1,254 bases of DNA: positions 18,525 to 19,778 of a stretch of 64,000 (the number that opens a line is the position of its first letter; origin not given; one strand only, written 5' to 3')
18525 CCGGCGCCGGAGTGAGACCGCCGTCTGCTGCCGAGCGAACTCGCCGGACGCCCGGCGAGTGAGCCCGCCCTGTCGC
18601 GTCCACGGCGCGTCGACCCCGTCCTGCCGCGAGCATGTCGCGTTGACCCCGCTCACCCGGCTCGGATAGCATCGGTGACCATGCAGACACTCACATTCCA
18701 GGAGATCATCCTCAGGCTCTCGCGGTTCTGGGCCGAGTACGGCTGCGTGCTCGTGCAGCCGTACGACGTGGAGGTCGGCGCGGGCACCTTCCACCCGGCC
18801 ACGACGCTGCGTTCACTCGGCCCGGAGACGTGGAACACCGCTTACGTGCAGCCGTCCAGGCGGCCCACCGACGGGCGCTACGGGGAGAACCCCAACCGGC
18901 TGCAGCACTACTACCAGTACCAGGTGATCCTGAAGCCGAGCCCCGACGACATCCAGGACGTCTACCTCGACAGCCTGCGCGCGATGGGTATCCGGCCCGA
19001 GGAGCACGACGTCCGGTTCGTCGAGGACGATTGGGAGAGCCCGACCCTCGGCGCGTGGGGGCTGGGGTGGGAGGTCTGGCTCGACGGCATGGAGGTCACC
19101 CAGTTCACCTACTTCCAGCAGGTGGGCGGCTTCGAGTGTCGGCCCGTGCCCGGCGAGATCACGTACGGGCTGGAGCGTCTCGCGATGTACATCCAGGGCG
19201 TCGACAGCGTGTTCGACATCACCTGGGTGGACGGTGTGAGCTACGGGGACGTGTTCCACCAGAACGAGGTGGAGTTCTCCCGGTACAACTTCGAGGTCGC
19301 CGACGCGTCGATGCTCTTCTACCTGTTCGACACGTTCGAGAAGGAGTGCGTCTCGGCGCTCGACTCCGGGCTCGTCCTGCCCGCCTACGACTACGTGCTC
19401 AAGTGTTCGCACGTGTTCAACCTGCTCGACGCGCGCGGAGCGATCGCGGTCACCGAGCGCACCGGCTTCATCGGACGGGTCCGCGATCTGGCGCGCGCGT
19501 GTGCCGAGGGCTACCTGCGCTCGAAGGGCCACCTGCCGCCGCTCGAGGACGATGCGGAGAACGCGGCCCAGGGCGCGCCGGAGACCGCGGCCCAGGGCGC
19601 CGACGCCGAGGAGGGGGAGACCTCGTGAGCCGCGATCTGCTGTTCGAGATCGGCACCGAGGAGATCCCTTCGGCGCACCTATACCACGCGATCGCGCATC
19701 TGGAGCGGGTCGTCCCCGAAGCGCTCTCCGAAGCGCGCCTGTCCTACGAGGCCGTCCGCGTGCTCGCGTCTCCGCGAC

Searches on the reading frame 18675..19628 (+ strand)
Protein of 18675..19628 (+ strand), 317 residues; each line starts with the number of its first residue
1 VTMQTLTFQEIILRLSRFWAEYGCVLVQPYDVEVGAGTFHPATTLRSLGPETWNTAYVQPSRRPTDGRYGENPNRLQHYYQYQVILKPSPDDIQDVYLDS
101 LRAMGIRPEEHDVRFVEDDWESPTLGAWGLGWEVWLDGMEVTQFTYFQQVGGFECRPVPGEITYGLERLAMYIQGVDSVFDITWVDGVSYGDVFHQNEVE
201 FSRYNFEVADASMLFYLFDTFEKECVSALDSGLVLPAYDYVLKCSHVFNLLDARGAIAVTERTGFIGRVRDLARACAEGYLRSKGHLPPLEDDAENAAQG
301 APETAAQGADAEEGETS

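Call 51: search_protein_families(library=pfam, proteins=[window:18675-19628:+], max_evalue=0.00001)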
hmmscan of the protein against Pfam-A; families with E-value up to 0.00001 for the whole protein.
window:18675-19628:+ (317 aa): 1 family
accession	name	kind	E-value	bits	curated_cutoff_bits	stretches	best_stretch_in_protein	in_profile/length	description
PF02091.20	tRNA-synt_2e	-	9.6e-152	504.4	27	1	8-283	1-276/278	Glycyl-tRNA synthetase alpha subunit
